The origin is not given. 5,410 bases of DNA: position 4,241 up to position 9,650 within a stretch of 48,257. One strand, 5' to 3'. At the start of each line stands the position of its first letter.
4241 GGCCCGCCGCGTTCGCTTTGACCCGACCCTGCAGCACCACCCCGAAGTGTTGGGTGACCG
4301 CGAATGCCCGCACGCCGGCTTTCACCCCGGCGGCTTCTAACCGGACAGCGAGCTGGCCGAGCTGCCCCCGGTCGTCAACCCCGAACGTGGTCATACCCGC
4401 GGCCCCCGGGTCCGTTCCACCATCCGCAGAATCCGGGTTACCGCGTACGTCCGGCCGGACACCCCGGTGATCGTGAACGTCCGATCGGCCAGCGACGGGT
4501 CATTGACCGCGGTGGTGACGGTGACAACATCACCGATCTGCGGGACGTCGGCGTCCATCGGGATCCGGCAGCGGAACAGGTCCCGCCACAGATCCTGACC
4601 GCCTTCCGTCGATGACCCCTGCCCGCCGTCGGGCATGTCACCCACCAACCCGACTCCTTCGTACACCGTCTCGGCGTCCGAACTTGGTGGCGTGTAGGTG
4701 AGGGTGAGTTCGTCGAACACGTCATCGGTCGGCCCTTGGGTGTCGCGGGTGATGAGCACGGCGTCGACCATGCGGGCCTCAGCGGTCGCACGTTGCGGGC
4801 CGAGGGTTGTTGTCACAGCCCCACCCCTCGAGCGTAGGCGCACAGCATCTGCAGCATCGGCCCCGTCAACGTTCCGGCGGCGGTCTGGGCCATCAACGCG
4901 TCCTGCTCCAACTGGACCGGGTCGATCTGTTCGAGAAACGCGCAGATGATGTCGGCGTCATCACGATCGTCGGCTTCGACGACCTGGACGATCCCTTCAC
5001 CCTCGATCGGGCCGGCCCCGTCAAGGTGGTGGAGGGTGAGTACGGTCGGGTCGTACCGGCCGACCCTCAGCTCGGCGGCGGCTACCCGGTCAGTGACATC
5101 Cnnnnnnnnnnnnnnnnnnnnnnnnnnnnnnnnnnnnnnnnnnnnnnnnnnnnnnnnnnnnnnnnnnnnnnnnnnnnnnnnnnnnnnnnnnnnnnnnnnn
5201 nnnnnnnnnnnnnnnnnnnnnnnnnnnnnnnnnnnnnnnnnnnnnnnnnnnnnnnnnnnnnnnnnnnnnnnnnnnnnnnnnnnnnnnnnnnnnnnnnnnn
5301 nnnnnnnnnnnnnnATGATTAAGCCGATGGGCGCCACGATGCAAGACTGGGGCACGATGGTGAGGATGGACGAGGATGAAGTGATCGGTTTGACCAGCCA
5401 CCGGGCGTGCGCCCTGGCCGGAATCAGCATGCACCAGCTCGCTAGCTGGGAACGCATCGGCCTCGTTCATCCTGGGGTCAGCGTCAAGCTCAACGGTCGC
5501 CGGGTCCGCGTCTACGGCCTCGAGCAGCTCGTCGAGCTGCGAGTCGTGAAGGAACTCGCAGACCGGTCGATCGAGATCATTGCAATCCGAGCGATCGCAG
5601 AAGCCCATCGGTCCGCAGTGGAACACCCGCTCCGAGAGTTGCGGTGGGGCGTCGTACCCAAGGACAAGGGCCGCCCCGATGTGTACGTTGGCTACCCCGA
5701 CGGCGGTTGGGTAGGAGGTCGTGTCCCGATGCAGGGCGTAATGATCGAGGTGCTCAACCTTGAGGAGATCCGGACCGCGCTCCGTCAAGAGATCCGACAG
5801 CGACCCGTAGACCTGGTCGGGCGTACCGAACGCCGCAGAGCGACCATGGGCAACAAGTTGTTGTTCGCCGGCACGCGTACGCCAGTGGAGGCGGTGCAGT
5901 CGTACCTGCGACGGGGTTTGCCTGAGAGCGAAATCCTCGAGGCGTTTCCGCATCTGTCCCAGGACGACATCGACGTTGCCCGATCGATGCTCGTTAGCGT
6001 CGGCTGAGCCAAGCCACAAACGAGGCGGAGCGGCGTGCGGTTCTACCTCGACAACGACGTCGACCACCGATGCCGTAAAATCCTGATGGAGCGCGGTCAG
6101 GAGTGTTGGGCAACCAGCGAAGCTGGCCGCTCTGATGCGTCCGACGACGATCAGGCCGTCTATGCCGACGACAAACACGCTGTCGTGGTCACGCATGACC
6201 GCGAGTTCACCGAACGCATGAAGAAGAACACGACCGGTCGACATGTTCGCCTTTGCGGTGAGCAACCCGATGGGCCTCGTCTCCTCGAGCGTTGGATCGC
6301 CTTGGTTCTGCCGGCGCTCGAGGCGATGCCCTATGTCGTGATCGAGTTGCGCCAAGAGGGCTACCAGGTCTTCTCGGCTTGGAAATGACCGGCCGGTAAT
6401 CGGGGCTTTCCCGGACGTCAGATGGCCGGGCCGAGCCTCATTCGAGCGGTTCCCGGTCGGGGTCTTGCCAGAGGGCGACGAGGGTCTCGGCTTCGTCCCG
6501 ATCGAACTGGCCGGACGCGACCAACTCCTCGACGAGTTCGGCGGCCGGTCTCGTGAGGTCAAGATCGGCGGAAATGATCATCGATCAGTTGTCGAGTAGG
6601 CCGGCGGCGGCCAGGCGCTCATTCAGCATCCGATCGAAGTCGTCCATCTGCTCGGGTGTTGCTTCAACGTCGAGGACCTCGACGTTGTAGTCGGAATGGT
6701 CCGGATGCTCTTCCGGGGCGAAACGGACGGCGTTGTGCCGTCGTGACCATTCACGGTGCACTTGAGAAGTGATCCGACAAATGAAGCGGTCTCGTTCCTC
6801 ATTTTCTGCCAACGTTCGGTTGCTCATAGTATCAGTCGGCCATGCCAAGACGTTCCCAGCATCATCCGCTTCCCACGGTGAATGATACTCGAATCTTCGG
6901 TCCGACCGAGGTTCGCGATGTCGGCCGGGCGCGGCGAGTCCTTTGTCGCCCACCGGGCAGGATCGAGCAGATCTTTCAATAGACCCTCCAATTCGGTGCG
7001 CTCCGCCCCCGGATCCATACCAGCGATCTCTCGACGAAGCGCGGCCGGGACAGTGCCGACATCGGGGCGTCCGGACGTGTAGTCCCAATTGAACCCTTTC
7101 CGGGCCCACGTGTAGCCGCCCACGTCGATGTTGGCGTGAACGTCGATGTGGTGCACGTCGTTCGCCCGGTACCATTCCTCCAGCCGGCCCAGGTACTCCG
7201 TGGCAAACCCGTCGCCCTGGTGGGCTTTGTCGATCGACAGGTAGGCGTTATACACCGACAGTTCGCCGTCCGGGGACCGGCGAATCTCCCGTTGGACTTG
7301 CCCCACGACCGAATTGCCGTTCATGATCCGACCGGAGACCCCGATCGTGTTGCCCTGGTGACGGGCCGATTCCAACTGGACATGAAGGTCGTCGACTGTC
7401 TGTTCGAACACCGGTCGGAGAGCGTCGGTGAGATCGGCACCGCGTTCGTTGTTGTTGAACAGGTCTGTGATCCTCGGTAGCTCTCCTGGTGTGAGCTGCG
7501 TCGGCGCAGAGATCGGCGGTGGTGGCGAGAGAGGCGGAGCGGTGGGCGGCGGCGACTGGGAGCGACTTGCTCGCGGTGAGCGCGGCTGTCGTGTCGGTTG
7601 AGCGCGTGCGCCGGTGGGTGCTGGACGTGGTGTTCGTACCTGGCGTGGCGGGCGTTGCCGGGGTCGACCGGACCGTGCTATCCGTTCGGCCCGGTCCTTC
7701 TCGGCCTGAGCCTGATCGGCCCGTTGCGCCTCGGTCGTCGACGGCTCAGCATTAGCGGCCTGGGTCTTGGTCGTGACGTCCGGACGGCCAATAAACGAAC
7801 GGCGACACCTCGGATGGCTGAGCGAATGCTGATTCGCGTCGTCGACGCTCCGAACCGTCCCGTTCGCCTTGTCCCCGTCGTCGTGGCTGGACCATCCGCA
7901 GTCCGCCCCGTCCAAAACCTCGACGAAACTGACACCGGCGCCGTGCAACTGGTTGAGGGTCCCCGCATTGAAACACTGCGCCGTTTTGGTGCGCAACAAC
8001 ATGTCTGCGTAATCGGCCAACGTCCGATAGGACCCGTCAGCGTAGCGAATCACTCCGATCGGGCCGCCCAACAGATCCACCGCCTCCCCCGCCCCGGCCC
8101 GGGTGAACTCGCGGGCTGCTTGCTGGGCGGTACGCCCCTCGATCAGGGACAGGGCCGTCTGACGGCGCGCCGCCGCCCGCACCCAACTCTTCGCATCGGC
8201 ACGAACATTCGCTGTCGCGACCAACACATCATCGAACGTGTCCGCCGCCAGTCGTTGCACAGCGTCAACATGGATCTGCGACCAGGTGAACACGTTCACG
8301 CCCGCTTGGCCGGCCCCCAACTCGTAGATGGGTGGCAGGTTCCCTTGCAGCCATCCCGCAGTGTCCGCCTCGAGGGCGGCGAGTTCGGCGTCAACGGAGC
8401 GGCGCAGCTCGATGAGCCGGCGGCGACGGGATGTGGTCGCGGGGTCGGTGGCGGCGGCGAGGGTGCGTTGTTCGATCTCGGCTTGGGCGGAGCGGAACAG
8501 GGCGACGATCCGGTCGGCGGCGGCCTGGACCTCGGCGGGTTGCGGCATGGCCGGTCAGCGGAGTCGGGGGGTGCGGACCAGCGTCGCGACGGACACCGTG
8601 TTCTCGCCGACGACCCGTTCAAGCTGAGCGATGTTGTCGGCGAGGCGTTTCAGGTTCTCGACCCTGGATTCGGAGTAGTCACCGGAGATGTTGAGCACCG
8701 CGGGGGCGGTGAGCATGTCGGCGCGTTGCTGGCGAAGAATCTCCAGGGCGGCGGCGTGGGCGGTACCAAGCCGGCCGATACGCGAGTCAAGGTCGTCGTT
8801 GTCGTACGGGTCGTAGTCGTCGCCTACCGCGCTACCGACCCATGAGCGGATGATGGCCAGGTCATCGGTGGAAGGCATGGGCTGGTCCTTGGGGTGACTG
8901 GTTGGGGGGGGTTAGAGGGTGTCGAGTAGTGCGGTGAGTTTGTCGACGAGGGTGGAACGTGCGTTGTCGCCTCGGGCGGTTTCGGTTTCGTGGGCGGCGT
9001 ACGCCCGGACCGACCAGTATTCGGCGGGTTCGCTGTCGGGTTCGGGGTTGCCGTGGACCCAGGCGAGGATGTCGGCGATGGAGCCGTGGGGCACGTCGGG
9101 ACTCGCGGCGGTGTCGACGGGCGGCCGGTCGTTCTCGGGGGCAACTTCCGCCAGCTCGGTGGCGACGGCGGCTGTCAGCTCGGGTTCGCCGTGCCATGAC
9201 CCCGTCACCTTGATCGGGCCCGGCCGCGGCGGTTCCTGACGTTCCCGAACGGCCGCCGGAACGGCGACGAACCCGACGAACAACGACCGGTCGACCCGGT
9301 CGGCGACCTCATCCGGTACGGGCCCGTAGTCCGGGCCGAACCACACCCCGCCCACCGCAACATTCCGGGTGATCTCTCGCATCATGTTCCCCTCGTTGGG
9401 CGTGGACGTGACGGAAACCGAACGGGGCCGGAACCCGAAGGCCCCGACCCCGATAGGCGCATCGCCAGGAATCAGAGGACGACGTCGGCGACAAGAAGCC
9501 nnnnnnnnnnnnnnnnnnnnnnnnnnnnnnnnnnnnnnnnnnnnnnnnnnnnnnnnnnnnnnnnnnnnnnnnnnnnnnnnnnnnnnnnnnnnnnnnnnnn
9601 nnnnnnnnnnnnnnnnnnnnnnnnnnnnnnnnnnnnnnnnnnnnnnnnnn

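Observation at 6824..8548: MuF-like minor capsid protein carrying a GNAT-like C-terminal domain: candidate virion-delivered effector or polymorphic toxin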

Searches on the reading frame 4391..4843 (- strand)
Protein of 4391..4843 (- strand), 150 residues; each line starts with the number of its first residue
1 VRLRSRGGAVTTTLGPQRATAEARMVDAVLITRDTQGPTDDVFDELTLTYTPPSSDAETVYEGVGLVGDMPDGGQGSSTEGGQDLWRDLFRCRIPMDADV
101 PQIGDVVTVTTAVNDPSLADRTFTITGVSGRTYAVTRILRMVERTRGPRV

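Call 14: search_protein_families(library=phrogs, proteins=[window:4391-4843:-], max_evalue=0.001)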
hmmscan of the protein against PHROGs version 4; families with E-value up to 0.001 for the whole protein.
window:4391-4843:- (150 aa): 1 family
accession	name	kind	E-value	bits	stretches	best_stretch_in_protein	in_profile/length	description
phrog_13779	-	unknown function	6e-11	43.3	1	12-143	5-135/139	-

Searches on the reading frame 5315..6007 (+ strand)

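Call 13: search_protein_families(library=pfam, proteins=[window:5315-6007:+], max_evalue=0.01)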
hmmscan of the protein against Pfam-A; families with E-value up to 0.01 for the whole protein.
window:5315-6007:+ (230 aa): 2 families
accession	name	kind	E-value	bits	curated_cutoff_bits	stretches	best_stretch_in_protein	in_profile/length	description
PF13411.12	MerR_1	-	1.2e-10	41.8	21.6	1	27-96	2-67/69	MerR HTH family regulatory protein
PF04255.20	DUF433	-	2.3e-10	40.5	23.6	1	177-221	7-51/56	Protein of unknown function (DUF433)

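Call 96: search_protein_families(library=padloc, proteins=[window:5315-6007:+], max_evalue=0.01)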
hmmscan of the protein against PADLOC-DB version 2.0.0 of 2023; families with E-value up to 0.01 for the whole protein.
window:5315-6007:+ (230 aa): 0 families

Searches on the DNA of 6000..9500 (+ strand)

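Call 6: search_dna_similar(query=window:6000-9500:+, collection=phages, mode=near, max_rows=25)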
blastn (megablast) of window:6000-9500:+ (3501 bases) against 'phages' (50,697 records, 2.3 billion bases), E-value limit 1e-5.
No match.
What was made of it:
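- Tried and rejected: No match (call 6).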

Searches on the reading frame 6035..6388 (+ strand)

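Call 13: search_protein_families(library=pfam, proteins=[window:6035-6388:+], max_evalue=0.01)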
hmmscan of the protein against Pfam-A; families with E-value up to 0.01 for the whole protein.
window:6035-6388:+ (117 aa): 2 families
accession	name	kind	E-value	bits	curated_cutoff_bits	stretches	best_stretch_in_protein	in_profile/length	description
PF18480.7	DUF5615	-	3.1e-11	43.6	23.8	1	1-77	1-78/110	Domain of unknown function (DUF5615)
PF18478.7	PIN_10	-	0.0013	19.2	26.2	1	1-64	1-68/84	PIN like domain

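Call 96: search_protein_families(library=padloc, proteins=[window:6035-6388:+], max_evalue=0.01)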
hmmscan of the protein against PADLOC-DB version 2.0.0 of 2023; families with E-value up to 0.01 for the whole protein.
window:6035-6388:+ (117 aa): 0 families

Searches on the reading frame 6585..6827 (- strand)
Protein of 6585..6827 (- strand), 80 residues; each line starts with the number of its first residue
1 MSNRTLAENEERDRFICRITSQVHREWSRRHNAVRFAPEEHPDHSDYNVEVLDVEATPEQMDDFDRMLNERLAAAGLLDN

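Call 13: search_protein_families(library=pfam, proteins=[window:6585-6827:-], max_evalue=0.01)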
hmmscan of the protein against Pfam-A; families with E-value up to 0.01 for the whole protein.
window:6585-6827:- (80 aa): 0 families

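Call 14: search_protein_families(library=phrogs, proteins=[window:6585-6827:-], max_evalue=0.001)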
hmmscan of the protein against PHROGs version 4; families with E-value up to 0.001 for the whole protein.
window:6585-6827:- (80 aa): 0 families

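Call 47: find_related_loci(query=A2, collection=viral_contigs, flank=4000)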
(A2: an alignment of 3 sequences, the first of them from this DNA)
Query A2 (80 aa) in viral_contigs; peptide patterns used: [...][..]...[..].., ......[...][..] (x = any residue, [..] = any of these).
62 stretches matched a pattern, but none encodes a relative of the query by tblastn (E <= 1e-3).
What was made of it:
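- Tried and rejected: It gave nothing in viral contigs because the patterns were too narrow (call 47).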

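Call 65: find_homologous_proteins(query=A5, max_evalue=0.001)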
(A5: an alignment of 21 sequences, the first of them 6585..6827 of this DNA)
Query A5 (21 sequences) (80 aa, profile of the alignment): 32 proteins with E <= 0.001 among 8000 candidates.
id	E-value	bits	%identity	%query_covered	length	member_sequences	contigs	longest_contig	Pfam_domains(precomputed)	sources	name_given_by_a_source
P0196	4.2e-26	109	40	61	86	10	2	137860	-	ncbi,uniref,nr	ncbi:hypothetical protein [Salinispora arenicola]|uniref:hypothetical protein n=1 Tax=Salinispora ar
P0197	2.4e-24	103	43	60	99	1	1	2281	-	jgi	jgi:hypothetical protein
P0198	5.4e-24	102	33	63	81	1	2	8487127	-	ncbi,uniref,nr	ncbi:hypothetical protein Ssi03_50620 [Sphaerisporangium siamense]|uniref:Uncharacterized protein n=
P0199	3.9e-23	99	52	54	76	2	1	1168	-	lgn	-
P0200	1.6e-22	97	37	51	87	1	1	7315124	-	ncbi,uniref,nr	ncbi:hypothetical protein [Amycolatopsis thermophila]|uniref:Uncharacterized protein n=1 Tax=Amycola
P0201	8.9e-22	95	100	100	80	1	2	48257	-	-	-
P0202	1.7e-21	94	29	80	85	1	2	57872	-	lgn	-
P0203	1.4e-20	91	50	28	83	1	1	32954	-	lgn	-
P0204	1.4e-20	91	36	57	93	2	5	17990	-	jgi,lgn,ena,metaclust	metaclust:\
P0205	2.5e-20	90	45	28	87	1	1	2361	-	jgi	jgi:hypothetical protein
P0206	4.0e-20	89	45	25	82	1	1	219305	-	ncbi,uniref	ncbi:hypothetical protein [Amycolatopsis thermoflava]|uniref:hypothetical protein n=1 Tax=Amycolatop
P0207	7.3e-20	89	47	57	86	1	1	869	-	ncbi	-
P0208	1.2e-19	88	45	25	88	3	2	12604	-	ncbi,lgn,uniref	ncbi:hypothetical protein [Actinokineospora sp.]|uniref:hypothetical protein n=1 Tax=Actinokineospor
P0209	2.6e-19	87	36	51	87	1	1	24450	-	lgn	-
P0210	7.1e-19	85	45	25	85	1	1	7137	-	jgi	jgi:hypothetical protein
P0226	5.4e-11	60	43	71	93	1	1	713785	-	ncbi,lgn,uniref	ncbi:hypothetical protein [Streptomyces sp. NPDC005953]|uniref:hypothetical protein n=1 Tax=Streptom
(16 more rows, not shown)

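Call 66: find_encoding_contigs(protein=P0198, flank=5000, max_places=1)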
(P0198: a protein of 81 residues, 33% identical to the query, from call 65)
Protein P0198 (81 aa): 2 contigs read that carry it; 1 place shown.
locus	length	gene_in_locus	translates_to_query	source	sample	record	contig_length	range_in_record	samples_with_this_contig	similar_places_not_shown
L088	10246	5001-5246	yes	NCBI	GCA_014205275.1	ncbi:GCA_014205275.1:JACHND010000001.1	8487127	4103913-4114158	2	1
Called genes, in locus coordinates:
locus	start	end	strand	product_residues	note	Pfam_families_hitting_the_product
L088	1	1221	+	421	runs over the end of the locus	PF17289:Terminase_6C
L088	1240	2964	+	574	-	-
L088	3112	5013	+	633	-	PF04233:Phage_Mu_F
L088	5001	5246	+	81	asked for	-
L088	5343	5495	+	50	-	-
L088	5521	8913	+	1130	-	-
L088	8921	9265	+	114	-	PF09956:Phage_cement_2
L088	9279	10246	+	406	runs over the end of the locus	PF25209:Phage_capsid_4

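Call 67: find_encoding_contigs(protein=P0226, flank=5000, max_places=1)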
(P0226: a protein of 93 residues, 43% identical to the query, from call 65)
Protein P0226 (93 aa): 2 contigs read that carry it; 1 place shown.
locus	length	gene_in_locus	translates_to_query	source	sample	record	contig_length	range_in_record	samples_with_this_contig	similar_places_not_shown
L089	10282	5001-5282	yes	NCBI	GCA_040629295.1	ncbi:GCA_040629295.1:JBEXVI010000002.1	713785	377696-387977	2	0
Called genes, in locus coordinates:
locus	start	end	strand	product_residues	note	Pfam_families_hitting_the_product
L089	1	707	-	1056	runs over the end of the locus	PF18019:Cas3_HD, PF00270:DEAD (faint), PF22590:Cas3-like_C_2, PF18395:Cas3_C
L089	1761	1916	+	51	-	-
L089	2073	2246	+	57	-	-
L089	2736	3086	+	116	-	-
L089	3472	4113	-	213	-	-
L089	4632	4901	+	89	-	-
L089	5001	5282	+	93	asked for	-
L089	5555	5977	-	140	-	-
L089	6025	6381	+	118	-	-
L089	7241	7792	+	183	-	PF27111:Rv1352 (weak)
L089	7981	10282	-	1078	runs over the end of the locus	PF00067:p450, PF00258:Flavodoxin_1, PF00667:FAD_binding_1, PF00175:NAD_binding_1 (weak)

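Call 68: find_encoding_contigs(protein=P0196, flank=5000, max_places=1)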
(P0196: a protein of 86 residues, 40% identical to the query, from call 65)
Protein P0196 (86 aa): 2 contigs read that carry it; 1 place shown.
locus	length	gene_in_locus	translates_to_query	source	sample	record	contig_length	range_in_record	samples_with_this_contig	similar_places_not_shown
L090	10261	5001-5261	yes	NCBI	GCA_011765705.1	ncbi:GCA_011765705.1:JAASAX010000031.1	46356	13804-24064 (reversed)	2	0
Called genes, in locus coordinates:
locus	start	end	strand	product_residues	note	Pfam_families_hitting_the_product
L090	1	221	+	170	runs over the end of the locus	PF13936:HTH_38 (faint)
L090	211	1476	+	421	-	PF03237:Terminase_6N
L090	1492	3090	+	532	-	-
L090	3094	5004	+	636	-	PF06152:Phage_min_cap2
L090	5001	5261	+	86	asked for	-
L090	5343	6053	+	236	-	-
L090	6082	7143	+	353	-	-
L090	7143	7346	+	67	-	-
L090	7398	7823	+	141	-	-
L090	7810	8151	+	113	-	-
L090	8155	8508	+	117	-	-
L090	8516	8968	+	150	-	PF12691:Phage_tail_terminator_6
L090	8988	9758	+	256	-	PF01833:TIG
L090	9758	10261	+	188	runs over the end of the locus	PF24201:DUF7426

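Call 87: search_solved_structures(query=A5, max_evalue=10)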
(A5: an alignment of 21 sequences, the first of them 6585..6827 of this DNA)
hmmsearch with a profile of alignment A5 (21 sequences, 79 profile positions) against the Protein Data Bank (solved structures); distinct sequences matched with E-value up to 10: 5.
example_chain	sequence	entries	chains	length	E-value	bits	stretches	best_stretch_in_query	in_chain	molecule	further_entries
4dzh_A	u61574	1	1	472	0.087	16.1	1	11-54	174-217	AMIDOHYDROLASE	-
3p0t_A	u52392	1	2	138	0.11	15.9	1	42-73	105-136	Uncharacterized protein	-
7mqw_A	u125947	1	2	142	0.16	15.3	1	42-72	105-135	HIT family protein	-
9bh5_AH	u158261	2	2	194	0.39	14.1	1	5-39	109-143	Small ribosomal subunit protein eS7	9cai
7x0e_A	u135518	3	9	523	6.2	10.2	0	12-33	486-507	AMB antimetabolite synthase AmbB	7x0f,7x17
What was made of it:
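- Tried and rejected: No significant hit (call 87).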

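Call 95: search_protein_families(library=ncbifam, proteins=[window:6585-6827:-], max_evalue=0.01)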
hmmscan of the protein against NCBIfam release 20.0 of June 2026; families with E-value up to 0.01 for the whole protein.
window:6585-6827:- (80 aa): 0 families

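Call 96: search_protein_families(library=padloc, proteins=[window:6585-6827:-], max_evalue=0.01)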
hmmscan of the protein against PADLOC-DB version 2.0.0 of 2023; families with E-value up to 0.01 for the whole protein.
window:6585-6827:- (80 aa): 0 families
